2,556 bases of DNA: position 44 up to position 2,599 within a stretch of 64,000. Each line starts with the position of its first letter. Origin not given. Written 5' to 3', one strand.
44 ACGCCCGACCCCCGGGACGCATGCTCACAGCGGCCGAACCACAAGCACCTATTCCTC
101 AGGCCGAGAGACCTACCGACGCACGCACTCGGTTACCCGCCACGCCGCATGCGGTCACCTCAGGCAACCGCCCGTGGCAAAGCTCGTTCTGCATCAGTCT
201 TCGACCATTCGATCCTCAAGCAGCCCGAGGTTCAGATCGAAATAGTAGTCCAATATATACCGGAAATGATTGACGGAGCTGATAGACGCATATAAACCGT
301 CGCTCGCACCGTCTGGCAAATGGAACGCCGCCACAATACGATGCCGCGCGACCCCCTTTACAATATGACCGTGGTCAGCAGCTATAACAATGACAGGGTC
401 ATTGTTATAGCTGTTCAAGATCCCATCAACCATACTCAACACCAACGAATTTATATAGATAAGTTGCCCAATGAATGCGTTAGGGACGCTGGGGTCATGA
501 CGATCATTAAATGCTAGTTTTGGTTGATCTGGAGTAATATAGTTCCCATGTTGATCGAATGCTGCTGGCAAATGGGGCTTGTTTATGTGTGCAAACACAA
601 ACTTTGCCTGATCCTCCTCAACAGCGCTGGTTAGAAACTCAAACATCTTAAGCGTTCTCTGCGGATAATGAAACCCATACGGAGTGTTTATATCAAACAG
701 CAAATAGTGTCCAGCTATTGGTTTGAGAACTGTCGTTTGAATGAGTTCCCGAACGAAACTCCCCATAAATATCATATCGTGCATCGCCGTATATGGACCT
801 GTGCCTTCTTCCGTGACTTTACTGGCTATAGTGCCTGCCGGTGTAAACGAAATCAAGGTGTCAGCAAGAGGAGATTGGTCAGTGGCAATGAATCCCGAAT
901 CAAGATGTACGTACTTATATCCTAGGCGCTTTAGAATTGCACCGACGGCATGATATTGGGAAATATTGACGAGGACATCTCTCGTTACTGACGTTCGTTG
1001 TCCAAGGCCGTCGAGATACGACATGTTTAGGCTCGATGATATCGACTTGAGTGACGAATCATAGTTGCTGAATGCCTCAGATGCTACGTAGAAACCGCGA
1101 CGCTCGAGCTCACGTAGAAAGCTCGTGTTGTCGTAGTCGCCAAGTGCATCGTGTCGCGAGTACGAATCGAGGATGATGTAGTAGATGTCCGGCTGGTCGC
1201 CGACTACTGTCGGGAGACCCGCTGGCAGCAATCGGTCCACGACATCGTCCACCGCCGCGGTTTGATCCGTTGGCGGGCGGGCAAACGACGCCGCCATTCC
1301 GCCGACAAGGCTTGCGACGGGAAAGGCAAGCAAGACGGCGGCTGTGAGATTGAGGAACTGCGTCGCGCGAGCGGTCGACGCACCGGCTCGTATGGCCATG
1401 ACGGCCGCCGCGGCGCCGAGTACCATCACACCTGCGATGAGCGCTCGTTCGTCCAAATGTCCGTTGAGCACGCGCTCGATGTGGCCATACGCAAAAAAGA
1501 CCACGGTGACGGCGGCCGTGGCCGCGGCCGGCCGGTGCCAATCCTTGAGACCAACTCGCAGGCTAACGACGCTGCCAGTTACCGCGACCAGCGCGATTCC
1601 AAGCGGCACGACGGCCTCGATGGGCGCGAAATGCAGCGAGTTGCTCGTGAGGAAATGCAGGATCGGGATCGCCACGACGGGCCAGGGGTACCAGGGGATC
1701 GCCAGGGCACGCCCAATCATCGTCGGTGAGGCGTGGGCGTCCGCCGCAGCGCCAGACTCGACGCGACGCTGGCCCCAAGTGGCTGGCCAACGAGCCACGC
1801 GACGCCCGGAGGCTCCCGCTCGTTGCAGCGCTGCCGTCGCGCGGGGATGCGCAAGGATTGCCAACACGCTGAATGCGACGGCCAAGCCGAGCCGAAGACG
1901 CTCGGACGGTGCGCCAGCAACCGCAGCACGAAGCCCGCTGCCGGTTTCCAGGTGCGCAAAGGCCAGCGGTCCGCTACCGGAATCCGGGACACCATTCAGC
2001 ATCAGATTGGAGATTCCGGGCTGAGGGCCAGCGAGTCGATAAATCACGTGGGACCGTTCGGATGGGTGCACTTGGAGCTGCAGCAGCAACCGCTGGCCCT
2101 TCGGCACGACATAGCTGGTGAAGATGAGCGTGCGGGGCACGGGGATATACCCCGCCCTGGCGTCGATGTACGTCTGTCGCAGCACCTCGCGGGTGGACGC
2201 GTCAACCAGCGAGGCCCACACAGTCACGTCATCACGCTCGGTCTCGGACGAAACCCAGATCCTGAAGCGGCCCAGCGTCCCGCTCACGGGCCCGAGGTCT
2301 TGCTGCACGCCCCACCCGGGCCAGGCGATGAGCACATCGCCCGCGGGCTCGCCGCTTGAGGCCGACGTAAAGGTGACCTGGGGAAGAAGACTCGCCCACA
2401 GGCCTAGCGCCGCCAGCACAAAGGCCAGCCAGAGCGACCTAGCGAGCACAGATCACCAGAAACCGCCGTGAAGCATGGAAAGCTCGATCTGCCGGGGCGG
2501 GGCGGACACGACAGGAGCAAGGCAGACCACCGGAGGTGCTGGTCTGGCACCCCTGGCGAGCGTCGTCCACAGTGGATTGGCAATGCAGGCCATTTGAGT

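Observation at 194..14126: Recurrent uncharacterised ~110-aa extracytoplasmic domain shared by both LtaS-like paralogs and two or three neighbouring membrane proteins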

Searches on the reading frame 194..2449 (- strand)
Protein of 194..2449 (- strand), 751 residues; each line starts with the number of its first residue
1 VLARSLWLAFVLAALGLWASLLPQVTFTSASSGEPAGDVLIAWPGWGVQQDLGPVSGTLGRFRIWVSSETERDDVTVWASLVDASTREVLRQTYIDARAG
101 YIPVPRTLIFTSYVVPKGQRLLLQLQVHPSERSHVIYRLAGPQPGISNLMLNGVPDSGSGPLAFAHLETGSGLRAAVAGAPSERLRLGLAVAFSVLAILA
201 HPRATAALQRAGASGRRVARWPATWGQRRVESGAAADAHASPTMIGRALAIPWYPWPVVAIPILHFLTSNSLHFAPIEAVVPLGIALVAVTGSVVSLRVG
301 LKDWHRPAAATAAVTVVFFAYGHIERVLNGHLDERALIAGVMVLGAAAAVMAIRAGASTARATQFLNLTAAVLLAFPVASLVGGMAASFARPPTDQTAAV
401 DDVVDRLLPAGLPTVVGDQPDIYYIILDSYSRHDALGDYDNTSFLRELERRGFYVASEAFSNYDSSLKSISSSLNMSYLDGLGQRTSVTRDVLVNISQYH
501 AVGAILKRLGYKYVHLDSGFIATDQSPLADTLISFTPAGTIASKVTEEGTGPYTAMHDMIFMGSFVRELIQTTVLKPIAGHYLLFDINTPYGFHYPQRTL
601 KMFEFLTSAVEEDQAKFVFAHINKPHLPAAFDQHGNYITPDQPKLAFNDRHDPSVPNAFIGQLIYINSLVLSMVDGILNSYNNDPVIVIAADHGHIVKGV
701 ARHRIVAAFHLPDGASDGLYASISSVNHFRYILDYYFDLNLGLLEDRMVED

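Call 3: search_protein_families(library=pfam, proteins=[window:194-2449:-], max_evalue=0.1)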
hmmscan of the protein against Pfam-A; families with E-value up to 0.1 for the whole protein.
window:194-2449:- (751 aa): 0 families

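Call 39: search_solved_structures(query=window:194-2449:-, max_evalue=0.01)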
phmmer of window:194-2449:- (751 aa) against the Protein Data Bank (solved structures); distinct sequences matched with E-value up to 0.01: 0.
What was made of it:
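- On LtaS (lipoteichoic acid synthase): A gives no PDB sequence hit at E up to 0.01 (call 39).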

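Call 40: search_protein_families(library=ncbifam, proteins=[window:194-2449:-], max_evalue=0.1)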
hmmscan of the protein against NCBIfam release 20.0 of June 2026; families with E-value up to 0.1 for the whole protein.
window:194-2449:- (751 aa): 0 families

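Call 45: search_protein_representatives(protein=window:194-2449:-)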
Query: 751 residues. Proteins with E-value up to 0.001 (for the whole library): 9486; up to 1e-10: 6800; up to 1e-30: 1536. The best 150 are listed.
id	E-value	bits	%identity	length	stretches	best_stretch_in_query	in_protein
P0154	2.5e-230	783.3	52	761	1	3-748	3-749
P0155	1.7e-226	770.6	53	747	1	3-748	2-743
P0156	7.5e-203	692.5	49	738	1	13-751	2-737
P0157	1.2e-186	638.9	54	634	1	150-748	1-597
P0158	4.8e-165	567.5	52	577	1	3-541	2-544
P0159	2.4e-147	509.0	49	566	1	7-551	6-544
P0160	3.9e-131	455.4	51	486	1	282-750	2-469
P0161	7.2e-131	454.5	49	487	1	284-749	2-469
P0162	1.2e-123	430.6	46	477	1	278-747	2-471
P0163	4.4e-116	405.7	37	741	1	7-748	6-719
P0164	1.6e-113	397.2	36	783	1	6-746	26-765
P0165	4.5e-113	395.7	41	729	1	13-748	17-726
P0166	5.3e-112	392.2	37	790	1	10-748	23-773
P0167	2.8e-111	389.8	49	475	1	3-416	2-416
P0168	4.0e-110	385.9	40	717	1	12-748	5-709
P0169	9.0e-105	368.2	35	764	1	9-748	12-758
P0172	2.0e-97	343.9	36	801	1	7-749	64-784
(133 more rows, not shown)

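Call 61: search_solved_structures(query=A4, max_evalue=1, show_alignments=1)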
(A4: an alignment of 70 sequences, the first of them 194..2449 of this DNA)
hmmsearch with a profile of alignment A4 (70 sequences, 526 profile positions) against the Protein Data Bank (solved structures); distinct sequences matched with E-value up to 1: 11.
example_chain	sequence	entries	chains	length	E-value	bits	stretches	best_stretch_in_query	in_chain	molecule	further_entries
6s21_A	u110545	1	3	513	0.015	16.9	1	354-456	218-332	Endo-4-O-sulfatase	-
4kav_A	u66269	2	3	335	0.13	13.8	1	372-454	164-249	YhbX/YhjW/YijP/YjdB family protein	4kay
6hhm_A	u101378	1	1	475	0.15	13.6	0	406-454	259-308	Arylsulfatase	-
5g2t_A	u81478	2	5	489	0.48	12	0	401-455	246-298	2-O GLYCOSAMINOGLYCAN SULFATASE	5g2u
4bgn_A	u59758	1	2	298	0.49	11.9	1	6-165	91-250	VOLTAGE-GATED SODIUM CHANNEL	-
5fgn_A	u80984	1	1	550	0.5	11.9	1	372-454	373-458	lipooligosaccharide phosphoethanolamine transferase A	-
3b5q_A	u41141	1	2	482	0.64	11.6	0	401-455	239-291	Putative sulfatase yidJ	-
6g5z_A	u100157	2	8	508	0.78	11.3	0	401-452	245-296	Choline-sulfatase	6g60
6fny_A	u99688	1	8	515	0.79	11.2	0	401-452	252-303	Choline-sulfatase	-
7pth_A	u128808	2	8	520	0.8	11.2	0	401-452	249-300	Choline sulfatase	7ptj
3ed4_A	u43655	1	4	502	0.93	11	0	410-454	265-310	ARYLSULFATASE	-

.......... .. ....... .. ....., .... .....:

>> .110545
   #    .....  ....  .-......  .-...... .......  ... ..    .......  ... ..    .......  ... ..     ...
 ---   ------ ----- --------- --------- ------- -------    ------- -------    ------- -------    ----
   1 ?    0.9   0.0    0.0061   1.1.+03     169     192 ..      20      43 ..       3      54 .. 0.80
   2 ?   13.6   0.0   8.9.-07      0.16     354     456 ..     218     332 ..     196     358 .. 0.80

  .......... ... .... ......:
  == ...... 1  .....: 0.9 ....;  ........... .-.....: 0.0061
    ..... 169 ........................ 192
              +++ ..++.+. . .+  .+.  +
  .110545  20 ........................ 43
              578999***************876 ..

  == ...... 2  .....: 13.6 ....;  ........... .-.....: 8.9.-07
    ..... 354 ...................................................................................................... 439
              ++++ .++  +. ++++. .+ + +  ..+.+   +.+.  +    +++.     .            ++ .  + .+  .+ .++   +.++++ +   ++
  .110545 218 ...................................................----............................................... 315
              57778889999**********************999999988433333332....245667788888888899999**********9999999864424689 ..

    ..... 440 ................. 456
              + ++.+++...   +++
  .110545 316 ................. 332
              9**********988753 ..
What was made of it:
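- On LtaS (lipoteichoic acid synthase): A 70-sequence family profile hits only sulfatases and EptA-type proteins at E at least 0.015, with no LtaS among them (call 61).
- Closest known: Membrane-anchored alkaline-phosphatase-superfamily transferases. Same: PDB profile hits include EptA-type proteins (4kav, 5fgn) and sulfatases (call 61).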

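Call 62: search_protein_families(library=pfam, alignment_id=A4, max_evalue=0.01)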
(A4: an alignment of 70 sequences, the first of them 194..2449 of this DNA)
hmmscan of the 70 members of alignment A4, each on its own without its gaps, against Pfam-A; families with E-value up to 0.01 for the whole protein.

A. member 1, window:194-2449:- (751 aa): 0 families

B. families by the number of members that match (of 70 scanned): 5 families
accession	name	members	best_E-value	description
PF00884.28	Sulfatase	49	1.3e-10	Sulfatase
PF19529.4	DUF6057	1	0.0014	Family of unknown function (DUF6057)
PF09586.16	YfhO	1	0.0024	Bacterial membrane protein YfhO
PF20176.3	DUF6541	1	0.0059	Family of unknown function (DUF6541)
PF23703.1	DExH18_N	1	0.0079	DExH-box ATP-dependent RNA helicase DExH18, N-terminal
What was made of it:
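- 194..2449 (-): Gene A, 751 aa. Layout: N-terminal TM or signal anchor, beta-sandwich, TM, Arg-rich cytoplasmic linker, about 5 TM, then a sulfatase-fold (alkaline-phosphatase superfamily) ectodomain. The family matches PF00884 in 49 of 70 members (call 62).
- On Sulfatase / alkaline-phosphatase superfamily (Pfam PF00884): 49 of 70 family members match PF00884, the best at 1.3e-10 (call 62).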

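Call 74: list_cluster_members(proteins=[P0154, P0155, P0156, P0163, P0164, P0165, P0166, P0168, P0169, P0172])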
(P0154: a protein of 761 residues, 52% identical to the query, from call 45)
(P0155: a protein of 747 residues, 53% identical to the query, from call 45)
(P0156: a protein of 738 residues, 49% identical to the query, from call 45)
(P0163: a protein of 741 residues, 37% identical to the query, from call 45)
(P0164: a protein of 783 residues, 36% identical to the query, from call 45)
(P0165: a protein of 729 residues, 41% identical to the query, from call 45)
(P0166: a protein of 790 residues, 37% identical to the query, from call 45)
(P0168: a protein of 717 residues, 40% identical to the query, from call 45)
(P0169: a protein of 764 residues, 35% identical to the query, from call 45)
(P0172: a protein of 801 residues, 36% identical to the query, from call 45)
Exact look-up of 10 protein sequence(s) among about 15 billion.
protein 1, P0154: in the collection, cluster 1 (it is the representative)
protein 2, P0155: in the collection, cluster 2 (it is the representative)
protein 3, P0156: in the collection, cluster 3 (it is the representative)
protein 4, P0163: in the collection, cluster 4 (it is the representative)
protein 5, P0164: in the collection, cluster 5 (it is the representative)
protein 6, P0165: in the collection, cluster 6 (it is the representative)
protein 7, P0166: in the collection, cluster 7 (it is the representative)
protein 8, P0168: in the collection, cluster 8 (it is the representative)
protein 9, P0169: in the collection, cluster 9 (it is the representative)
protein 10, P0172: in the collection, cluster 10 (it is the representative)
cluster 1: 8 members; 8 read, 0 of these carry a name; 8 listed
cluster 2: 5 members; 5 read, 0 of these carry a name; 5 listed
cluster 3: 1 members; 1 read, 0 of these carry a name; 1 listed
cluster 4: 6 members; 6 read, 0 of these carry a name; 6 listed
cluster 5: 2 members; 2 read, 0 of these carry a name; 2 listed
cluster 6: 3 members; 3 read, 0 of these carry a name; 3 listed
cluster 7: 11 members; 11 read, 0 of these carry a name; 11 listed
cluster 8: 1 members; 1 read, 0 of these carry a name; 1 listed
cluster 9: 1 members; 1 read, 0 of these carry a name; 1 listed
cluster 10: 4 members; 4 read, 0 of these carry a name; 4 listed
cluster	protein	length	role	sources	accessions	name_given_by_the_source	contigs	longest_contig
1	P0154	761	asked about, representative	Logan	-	-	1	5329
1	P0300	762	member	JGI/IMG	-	-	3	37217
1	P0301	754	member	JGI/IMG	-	-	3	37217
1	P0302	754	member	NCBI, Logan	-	-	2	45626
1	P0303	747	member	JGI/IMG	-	-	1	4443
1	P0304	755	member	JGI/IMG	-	-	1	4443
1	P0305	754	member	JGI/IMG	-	-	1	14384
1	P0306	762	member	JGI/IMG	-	-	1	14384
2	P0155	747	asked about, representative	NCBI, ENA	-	-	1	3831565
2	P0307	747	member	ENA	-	-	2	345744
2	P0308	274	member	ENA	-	-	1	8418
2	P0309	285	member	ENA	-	-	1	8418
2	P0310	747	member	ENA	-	-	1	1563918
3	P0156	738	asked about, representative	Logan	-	-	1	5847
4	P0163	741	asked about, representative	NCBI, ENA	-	-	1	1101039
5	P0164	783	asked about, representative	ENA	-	-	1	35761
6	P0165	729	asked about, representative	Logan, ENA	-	-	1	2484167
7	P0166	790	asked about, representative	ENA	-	-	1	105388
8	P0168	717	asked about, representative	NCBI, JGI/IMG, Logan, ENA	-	-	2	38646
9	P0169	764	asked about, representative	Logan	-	-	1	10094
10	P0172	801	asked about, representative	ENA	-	-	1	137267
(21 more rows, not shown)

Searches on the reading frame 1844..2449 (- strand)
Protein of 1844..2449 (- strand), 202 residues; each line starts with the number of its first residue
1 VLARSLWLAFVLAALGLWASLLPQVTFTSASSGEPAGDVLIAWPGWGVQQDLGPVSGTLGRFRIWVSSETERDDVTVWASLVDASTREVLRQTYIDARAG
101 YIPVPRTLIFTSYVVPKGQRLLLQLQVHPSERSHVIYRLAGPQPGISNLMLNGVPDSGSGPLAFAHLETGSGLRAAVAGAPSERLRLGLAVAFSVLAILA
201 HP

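Call 5: find_homologous_proteins(query=window:1844-2449:-, max_evalue=0.01)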
Query seq(202 aa) (202 aa): 19 proteins with E <= 0.01 among 4980 candidates.
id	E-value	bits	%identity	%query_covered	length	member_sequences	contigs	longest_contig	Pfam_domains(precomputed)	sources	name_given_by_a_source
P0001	7.0e-90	318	76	100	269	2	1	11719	-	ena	-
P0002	1.2e-81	291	69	100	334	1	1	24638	-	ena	-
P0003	7.8e-77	276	75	78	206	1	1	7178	-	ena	-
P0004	1.3e-74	268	61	100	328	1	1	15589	-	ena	-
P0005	2.8e-73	264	65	100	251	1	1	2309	-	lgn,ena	-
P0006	4.1e-73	263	78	79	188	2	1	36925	-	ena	-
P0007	1.4e-69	252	62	100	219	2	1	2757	-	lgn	-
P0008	3.0e-67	244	63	98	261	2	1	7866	-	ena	-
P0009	2.2e-64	235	57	89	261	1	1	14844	-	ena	-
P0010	2.2e-53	199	60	69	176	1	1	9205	-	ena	-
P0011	4.1e-51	192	75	63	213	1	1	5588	-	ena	-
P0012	6.7e-46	175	50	72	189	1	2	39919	-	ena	-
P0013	3.7e-45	172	66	47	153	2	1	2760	-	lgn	-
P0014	8.2e-35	138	70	48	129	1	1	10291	-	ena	-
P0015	3.0e-34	137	59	63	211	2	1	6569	-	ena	-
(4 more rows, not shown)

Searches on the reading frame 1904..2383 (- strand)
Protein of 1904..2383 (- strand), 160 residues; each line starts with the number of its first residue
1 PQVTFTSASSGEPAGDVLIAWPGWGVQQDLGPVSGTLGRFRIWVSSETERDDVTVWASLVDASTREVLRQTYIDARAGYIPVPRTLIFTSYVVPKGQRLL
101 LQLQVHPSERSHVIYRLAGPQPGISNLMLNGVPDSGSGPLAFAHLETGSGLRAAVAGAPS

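Call 72: search_protein_families(library=pfam, proteins=[window:1904-2383:-], max_evalue=10)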
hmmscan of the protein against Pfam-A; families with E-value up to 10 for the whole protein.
seq(160 aa): 0 families
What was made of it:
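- Closest known: Ten-stranded beta-sandwich carbohydrate-binding modules of the CBM61/CBM16 type. Different: There is no sequence relationship and no Pfam or CBM model hit (call 72).
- No CBM or other Pfam model matches, even at E up to 10 (call 72).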
